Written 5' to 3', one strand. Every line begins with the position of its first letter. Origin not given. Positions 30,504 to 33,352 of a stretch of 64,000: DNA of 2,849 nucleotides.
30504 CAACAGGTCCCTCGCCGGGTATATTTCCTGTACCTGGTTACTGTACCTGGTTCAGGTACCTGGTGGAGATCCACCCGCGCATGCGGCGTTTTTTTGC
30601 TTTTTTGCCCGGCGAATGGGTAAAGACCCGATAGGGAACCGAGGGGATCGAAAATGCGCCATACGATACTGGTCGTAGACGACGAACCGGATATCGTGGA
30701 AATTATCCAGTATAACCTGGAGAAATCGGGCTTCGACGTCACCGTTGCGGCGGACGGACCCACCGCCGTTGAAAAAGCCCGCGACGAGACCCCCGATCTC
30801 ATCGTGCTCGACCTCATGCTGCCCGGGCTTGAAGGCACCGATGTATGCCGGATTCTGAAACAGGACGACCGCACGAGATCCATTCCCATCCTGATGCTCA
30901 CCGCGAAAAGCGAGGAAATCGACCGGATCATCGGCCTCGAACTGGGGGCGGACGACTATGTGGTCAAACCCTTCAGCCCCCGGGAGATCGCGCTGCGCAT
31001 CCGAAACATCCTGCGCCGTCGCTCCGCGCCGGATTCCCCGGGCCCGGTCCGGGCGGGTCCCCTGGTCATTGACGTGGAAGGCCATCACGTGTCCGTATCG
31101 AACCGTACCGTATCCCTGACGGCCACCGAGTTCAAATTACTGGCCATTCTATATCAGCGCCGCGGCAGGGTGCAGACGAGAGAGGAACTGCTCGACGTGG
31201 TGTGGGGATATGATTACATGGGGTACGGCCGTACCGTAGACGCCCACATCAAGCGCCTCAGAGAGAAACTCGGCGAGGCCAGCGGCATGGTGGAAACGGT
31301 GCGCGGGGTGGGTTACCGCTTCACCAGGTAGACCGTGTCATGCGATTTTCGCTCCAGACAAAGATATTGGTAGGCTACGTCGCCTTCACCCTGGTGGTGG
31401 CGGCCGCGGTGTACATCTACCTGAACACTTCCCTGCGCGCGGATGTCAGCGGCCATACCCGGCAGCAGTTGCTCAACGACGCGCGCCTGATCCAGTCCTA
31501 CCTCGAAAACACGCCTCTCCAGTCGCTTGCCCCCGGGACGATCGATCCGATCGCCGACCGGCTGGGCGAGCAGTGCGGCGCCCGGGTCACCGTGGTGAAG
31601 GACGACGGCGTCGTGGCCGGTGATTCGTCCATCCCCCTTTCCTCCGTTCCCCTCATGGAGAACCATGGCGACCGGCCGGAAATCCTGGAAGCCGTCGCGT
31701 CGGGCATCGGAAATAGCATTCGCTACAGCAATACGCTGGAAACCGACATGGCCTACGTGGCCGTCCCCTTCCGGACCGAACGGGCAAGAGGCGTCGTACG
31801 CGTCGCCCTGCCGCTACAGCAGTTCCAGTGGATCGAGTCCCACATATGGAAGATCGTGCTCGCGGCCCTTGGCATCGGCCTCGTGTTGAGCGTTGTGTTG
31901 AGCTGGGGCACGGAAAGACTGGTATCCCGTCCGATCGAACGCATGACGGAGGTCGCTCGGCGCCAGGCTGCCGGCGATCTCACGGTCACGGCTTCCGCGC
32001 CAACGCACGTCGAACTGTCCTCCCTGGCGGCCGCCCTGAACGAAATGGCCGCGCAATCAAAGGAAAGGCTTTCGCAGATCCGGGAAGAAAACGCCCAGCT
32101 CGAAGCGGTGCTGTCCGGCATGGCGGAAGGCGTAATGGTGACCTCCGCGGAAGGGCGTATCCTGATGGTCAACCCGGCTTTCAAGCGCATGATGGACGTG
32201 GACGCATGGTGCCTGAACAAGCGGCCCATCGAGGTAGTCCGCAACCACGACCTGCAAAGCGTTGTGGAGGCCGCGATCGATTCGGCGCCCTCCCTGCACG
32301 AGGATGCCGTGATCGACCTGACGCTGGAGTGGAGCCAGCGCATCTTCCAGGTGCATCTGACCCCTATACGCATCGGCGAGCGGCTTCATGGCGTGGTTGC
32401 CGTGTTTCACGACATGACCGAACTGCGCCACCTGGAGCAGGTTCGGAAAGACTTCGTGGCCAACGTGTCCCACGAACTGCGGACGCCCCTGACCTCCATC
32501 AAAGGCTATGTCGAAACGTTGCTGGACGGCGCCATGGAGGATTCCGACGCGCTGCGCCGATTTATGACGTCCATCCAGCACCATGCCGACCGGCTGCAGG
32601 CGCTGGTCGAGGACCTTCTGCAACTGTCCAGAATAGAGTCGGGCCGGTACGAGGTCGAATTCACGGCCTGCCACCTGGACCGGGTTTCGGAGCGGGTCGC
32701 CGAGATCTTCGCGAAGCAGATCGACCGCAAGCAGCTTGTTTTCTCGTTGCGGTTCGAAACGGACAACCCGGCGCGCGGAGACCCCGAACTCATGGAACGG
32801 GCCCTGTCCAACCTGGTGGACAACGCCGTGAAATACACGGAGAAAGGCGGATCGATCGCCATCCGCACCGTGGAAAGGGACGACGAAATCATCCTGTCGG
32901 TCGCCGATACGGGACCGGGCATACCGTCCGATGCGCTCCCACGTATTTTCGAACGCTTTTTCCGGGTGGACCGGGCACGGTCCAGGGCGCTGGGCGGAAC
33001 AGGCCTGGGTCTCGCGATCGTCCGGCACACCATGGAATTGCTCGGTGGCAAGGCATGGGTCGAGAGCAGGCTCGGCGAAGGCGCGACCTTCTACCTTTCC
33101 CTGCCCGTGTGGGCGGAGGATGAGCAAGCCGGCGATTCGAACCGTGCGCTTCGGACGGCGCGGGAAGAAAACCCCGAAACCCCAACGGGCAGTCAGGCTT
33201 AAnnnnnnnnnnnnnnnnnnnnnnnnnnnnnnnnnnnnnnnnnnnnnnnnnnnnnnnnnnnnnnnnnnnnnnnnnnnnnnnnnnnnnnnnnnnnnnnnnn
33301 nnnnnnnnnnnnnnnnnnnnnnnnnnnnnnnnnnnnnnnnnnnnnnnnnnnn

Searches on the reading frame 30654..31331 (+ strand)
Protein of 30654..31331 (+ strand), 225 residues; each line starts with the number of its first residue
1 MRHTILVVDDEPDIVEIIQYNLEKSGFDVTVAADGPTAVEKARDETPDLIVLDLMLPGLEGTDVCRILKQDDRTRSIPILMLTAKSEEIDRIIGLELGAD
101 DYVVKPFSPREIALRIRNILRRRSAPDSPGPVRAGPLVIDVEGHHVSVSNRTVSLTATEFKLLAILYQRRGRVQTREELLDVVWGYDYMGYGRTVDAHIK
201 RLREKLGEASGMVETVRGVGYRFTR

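Call 5: search_protein_families(library=pfam, proteins=[window:30654-31331:+])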
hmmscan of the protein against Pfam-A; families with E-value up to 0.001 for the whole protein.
window:30654-31331:+ (225 aa): 3 families
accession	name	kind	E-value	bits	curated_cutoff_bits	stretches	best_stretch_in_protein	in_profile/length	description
PF00072.30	Response_reg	-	5.7e-30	104.2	30.2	1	5-116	1-110/111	Response regulator receiver domain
PF00486.34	Trans_reg_C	-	3e-26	91.7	26.2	1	151-223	2-77/77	Transcriptional regulatory protein, C terminal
PF23198.2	PDE8A_N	-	0.00011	22.6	29.6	1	5-87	13-96/147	PDE8A-like, N-terminal domain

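Call 8: search_protein_families(library=ncbifam, proteins=[window:30654-31331:+], max_evalue=0.01)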
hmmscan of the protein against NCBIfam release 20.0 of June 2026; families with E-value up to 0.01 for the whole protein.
window:30654-31331:+ (225 aa): 104 families (the best 25 are shown)
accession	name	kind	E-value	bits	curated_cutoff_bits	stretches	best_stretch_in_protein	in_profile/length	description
TIGR02154.1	PhoB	equivalog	1.4e-76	256.7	296.2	1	1-224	1-226/226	phosphate regulon transcriptional regulator PhoB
NF040534.1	resp_reg_YycF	equivalog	1.6e-66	223.9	340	1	4-222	2-226/231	response regulator YycF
NF040689.1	MtrAB_MtrA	equivalog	1.8e-66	223.6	300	1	5-222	1-217/219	MtrAB system response regulator MtrA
NF008296.0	PRK11083.1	equivalog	2e-65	220.4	273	1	2-223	3-225/228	two-component system response regulator CreB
NF053854.1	RespRegPhoBBctds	equivalog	2.6e-63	213.4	270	1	5-223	1-224/225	two-component system response regulator PhoB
NF045944.1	ResRegRpaBCyano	equivalog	9e-63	211.7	330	1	6-224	1-228/229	response regulator transcription factor RpaB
NF041733.1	resp_reg_CseB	equivalog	3.2e-60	203.3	350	1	4-224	2-227/228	two-component system response regulator CseB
NF007982.1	PRK10710.1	equivalog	3.6e-57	193.6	380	1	3-223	8-227/235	envelope stress response regulator BaeR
NF007546.0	PRK10161.1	equivalog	8.1e-57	192.4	471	1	1-224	1-226/229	phosphate response regulator transcription factor PhoB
NF033117.2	vanR_ACDEGLN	exception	6.7e-54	182.8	350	1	5-222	1-224/226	VanR-ABDEGLN family response regulator transcription factor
NF007005.1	PRK09468.1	equivalog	2e-50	171.4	331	1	3-223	4-231/237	osmolarity response regulator transcription factor OmpR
TIGR01387.1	cztR_silR_copR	subfamily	7.9e-49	166.2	279.2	1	5-222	1-217/218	heavy metal response regulator transcription factor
NF041734.1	resp_reg_RppA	equivalog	3.8e-46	157.3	250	1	5-224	3-228/229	two-component system response regulator RppA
NF000403.1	vanR-C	exception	1.1e-45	156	480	1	1-222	1-228/231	vancomycin resistance response regulator transcription factor VanR-C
NF012227.0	AdeR_RR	equivalog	1.3e-45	155.8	340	1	3-224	12-237/239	efflux system response regulator transcription factor AdeR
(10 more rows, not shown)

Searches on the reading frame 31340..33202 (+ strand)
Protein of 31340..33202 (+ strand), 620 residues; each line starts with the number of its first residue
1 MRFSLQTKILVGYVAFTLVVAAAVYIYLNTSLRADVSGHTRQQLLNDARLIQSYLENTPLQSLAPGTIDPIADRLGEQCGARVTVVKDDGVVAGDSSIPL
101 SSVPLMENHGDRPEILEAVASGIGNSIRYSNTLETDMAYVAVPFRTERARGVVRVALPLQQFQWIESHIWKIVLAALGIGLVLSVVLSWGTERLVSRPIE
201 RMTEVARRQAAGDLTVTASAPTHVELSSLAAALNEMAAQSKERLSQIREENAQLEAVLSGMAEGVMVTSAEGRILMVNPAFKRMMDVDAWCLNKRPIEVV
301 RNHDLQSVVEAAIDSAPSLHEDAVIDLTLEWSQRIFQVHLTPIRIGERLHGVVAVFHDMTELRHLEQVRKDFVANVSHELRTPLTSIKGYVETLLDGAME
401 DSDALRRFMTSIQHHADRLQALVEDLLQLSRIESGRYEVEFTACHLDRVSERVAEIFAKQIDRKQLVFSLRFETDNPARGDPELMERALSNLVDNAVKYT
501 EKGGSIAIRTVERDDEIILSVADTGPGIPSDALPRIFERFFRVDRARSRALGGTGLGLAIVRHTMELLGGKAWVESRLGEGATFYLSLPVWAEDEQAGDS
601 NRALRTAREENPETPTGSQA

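Call 5: search_protein_families(library=pfam, proteins=[window:31340-33202:+])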
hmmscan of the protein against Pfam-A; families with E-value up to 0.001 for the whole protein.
window:31340-33202:+ (620 aa): 8 families
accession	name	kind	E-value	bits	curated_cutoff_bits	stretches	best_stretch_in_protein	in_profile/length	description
PF02518.31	HATPase_c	-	1.1e-31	110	26.4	1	480-590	1-109/111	Histidine kinase-, DNA gyrase B-, and HSP90-like ATPase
PF00512.31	HisKA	-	4.7e-22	78.2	26.9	1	369-435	2-66/66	His Kinase A (phospho-acceptor) domain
PF00672.30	HAMP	-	6.1e-09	36.5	25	1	193-238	4-49/53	HAMP domain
PF16736.11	sCache_like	-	2.8e-08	34.5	27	1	42-157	9-116/117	Single Cache-like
PF08448.16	PAS_4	-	3.5e-07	30.9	23.1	1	262-363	5-109/110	PAS fold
PF00989.32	PAS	-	1.4e-06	28.7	22.6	1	253-359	2-113/113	PAS fold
PF13188.13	PAS_8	-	1.1e-05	25.6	21.8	1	253-304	2-51/65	PAS domain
PF13426.13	PAS_9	-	0.00047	20.8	27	0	263-361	2-103/103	PAS domain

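Call 8: search_protein_families(library=ncbifam, proteins=[window:31340-33202:+], max_evalue=0.01)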
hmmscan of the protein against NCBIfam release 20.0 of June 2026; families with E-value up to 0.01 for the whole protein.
window:31340-33202:+ (620 aa): 97 families (the best 25 are shown)
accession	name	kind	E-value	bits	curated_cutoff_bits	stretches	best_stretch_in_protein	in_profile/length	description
NF046044.1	PnpS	equivalog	1.7e-121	405.9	400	1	198-589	1-390/390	two-component system histidine kinase PnpS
NF033092.0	HK_WalK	equivalog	2.1e-113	380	725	1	4-590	4-594/594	cell wall metabolism sensor histidine kinase WalK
TIGR02966.1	phoR_proteo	equivalog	3.7e-90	302.3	334.2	1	249-586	3-331/333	phosphate regulon sensor histidine kinase PhoR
NF033093.1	HK_VicK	exception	3.2e-68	230.4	680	1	171-593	13-438/448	cell wall metabolism sensor histidine kinase VicK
NF053855.1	HisKinPhoRBctds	equivalog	2.1e-63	214.7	500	1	6-588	4-581/583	two-component system sensor histidine kinase PhoR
TIGR01386.1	cztS_silS_copS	subfamily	2.6e-63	214.6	292.55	2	342-589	213-457/457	heavy metal sensor histidine kinase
NF045911.1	TCSHisKinNblS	equivalog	1.1e-61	209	1000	1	127-590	135-620/621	two-component system sensor histidine kinase NblS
NF008312.0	PRK11100.1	equivalog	3e-57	194.5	356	2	367-589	254-473/477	two-component system sensor histidine kinase CreC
NF040691.1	MtrAB_MtrB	equivalog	1.6e-56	192.4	450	2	357-595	259-497/507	MtrAB system histidine kinase MtrB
NF008468.0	PRK11360.1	equivalog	7.3e-56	189.8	646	1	151-596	176-614/616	two-component system sensor histidine kinase AtoS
NF047874.1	MASE3_PAS_HK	subfamily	2.7e-55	188.4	560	1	225-601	238-636/655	MASE3 domain-containing sensor histidine kinase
NF008235.0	PRK11006.1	equivalog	1.1e-54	186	390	1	262-589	108-422/431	phosphate regulon sensor histidine kinase PhoR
NF041735.1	hist_kin_RppB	equivalog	1.3e-54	185.7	400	1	369-589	216-438/438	two-component system sensor histidine kinase RppB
NF041947.1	LuxQ_Vibrio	equivalog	3.2e-52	177.5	1200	1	166-602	271-708/843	quorum-sensing autoinducer 2 sensor kinase/phosphatase LuxQ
NF012163.2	BaeS_SmeS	equivalog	4.2e-52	177.6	500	2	349-574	219-442/457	sensor histidine kinase efflux regulator BaeS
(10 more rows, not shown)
